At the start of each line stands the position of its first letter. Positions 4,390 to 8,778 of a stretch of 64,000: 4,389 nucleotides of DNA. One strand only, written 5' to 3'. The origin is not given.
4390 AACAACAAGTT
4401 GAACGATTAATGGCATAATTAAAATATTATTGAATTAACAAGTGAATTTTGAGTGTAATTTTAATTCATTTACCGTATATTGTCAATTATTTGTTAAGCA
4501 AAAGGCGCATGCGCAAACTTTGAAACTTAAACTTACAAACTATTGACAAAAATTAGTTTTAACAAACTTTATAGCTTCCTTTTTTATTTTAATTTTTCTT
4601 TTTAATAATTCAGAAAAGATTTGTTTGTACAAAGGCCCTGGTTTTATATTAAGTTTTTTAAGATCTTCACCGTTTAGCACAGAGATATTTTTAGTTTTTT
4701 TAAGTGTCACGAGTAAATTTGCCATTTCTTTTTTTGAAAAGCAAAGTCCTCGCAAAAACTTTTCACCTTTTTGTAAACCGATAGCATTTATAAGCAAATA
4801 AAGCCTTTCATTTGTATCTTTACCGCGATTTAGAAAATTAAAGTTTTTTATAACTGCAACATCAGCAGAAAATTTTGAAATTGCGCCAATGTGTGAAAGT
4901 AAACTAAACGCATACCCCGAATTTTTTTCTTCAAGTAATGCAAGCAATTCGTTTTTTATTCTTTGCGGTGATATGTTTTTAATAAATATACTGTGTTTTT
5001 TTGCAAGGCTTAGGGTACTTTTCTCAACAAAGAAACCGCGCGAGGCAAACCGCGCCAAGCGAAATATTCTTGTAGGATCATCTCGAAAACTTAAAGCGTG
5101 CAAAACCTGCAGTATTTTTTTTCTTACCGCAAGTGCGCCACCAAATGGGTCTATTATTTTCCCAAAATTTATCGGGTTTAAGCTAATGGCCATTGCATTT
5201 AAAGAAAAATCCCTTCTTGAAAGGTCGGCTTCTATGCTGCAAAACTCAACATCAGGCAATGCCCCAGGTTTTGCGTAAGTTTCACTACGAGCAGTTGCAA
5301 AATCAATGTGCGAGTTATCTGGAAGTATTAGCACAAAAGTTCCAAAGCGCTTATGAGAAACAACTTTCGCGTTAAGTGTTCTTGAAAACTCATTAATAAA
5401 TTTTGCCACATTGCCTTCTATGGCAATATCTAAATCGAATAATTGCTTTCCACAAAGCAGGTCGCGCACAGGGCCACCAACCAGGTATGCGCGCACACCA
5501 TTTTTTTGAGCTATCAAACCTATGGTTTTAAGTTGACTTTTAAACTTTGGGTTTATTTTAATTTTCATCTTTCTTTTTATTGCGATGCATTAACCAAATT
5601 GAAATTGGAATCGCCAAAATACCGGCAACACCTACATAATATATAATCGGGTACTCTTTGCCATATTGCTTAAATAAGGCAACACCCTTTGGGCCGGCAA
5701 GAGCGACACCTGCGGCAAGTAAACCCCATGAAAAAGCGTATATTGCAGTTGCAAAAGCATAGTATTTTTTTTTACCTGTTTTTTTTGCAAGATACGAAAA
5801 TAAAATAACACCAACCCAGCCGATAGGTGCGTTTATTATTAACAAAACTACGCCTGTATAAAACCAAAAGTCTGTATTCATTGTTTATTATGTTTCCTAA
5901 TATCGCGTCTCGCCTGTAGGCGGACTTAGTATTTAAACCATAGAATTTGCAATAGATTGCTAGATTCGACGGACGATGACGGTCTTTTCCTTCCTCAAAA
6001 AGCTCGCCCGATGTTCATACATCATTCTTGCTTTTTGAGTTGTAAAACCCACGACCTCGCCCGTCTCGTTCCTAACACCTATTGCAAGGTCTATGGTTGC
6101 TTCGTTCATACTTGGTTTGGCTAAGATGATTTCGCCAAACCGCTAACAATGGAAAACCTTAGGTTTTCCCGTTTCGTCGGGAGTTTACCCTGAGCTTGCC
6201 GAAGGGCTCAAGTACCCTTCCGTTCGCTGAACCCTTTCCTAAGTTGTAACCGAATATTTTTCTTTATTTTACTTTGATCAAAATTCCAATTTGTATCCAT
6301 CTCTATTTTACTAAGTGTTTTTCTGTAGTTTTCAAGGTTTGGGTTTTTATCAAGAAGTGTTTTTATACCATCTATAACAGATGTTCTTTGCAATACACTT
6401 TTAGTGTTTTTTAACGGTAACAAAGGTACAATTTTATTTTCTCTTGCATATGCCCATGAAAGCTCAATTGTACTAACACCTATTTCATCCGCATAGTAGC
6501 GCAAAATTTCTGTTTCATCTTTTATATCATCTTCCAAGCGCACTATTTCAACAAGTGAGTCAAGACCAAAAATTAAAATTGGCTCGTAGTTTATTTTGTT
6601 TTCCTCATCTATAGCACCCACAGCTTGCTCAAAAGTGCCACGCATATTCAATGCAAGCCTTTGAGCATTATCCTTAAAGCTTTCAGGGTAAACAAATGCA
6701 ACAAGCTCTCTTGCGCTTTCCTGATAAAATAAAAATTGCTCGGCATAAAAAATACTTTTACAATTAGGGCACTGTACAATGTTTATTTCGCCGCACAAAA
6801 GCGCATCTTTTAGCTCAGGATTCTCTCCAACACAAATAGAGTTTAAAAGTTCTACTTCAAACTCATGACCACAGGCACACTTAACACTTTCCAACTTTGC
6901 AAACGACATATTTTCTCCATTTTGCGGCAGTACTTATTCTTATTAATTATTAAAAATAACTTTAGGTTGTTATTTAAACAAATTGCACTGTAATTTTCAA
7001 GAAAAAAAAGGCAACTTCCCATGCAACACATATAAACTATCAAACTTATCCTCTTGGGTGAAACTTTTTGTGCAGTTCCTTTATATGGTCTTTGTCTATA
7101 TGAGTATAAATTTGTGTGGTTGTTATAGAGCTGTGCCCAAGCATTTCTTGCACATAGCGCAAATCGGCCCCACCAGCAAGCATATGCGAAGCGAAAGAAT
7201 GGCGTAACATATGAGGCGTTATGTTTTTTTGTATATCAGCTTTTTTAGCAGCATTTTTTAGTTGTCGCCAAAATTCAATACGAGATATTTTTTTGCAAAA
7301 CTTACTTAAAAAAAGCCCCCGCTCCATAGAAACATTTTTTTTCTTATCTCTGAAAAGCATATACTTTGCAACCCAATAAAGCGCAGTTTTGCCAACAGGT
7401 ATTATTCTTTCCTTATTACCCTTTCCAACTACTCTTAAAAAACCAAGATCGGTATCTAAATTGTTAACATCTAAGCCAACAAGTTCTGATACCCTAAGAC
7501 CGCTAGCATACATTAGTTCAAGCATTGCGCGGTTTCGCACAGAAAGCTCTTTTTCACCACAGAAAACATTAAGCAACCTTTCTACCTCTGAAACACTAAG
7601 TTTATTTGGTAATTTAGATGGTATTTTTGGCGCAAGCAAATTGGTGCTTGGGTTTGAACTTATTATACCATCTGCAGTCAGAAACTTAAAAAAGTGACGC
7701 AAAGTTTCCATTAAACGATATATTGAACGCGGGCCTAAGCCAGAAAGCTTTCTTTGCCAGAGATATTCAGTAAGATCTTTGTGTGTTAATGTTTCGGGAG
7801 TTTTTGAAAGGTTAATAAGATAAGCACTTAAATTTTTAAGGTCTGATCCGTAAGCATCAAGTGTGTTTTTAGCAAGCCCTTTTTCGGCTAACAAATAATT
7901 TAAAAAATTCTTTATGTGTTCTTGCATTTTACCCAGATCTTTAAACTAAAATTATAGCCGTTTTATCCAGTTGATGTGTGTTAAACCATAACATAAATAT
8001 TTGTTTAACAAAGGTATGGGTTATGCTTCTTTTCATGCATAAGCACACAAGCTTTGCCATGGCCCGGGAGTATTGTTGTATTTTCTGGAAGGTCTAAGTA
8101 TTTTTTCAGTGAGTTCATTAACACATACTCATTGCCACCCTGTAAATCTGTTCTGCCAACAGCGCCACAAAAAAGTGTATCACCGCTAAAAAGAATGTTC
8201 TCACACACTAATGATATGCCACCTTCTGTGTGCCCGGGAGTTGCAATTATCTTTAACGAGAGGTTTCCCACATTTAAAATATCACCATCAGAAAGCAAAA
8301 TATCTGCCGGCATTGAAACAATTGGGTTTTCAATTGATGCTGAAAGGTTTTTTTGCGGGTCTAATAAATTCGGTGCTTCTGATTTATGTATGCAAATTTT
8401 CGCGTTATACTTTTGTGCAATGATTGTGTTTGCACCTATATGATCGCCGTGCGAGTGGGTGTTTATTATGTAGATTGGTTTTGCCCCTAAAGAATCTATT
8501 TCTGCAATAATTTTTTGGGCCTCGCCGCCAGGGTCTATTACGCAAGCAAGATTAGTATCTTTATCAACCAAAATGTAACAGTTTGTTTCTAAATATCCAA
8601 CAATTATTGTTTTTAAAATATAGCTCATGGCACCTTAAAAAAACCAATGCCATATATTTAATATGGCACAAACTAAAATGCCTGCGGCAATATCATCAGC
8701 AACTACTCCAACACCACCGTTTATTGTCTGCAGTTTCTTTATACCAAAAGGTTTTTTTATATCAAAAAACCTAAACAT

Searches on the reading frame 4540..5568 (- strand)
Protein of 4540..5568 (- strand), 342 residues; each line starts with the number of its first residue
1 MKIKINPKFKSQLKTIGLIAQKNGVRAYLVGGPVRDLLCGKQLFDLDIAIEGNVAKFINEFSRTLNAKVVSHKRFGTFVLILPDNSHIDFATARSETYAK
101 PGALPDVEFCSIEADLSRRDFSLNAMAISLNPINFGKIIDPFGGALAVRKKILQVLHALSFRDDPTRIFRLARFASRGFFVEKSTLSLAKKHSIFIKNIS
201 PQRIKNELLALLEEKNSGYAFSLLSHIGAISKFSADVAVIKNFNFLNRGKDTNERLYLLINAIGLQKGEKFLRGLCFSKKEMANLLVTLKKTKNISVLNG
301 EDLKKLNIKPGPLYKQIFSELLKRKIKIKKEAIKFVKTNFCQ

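Call 16: search_protein_families(library=pfam, proteins=[window:4540-5568:-], max_evalue=0.01)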
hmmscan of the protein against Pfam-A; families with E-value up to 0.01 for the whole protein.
window:4540-5568:- (342 aa): 2 families
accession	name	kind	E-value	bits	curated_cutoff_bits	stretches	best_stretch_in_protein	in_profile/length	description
PF01743.26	PolyA_pol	-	2.7e-26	92.8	23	1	27-153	1-125/126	Poly A polymerase head domain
PF12627.12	PolyA_pol_RNAbd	-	9.7e-08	32.1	22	1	178-229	1-52/64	Probable RNA and SrmB- binding site of polymerase A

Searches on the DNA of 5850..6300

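Call 85: search_rna_families(source=window, start=5850, end=6300, threshold=evalue, max_evalue=1)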
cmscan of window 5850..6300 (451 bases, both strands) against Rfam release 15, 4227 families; matches with E-value up to 1: 2.
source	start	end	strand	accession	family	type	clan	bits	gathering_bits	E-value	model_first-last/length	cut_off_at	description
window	6118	6137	+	RF01172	sn2343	Gene; snRNA; snoRNA; CD-box;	-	16.1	60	0.64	1-78/78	no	Small nucleolar RNA sn2343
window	5941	5985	+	RF00002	5_8S_rRNA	Gene; rRNA;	CL00112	12.3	42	0.63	1-154/154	no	5.8S ribosomal RNA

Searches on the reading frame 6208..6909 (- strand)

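Call 16: search_protein_families(library=pfam, proteins=[window:6208-6909:-], max_evalue=0.01)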
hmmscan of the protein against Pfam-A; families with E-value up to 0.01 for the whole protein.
window:6208-6909:- (233 aa): 1 family
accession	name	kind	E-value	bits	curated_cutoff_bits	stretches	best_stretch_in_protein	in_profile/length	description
PF14353.12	CpXC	-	1.2e-14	54.8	25.4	1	9-123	1-105/121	CpXC protein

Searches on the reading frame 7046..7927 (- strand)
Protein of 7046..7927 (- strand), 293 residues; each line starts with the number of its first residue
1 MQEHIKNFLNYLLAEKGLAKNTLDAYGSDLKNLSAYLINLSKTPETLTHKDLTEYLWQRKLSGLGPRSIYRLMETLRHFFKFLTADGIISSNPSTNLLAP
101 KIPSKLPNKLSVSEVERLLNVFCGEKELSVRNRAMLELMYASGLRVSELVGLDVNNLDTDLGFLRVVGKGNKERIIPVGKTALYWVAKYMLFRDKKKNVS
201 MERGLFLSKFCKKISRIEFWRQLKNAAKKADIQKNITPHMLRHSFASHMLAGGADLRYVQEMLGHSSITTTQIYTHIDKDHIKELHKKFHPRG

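Call 29: search_protein_families(library=pfam, proteins=[window:7046-7927:-], max_evalue=0.00001)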
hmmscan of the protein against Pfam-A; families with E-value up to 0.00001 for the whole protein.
window:7046-7927:- (293 aa): 2 families
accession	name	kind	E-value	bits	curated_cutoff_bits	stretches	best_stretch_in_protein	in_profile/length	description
PF00589.27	Phage_integrase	-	2.9e-49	167.6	27.1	1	110-280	3-171/172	Phage integrase family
PF02899.23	Phage_int_SAM_1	-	9.4e-16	58.3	22.3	1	5-86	1-82/83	Phage integrase, N-terminal SAM-like domain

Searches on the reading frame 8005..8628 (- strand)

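Call 29: search_protein_families(library=pfam, proteins=[window:8005-8628:-], max_evalue=0.00001)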
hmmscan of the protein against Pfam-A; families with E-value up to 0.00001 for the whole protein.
window:8005-8628:- (207 aa): 1 family
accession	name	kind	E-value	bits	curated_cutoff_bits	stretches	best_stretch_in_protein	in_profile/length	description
PF00753.33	Lactamase_B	-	7.1e-30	104.9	22.7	1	13-190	4-196/196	Metallo-beta-lactamase superfamily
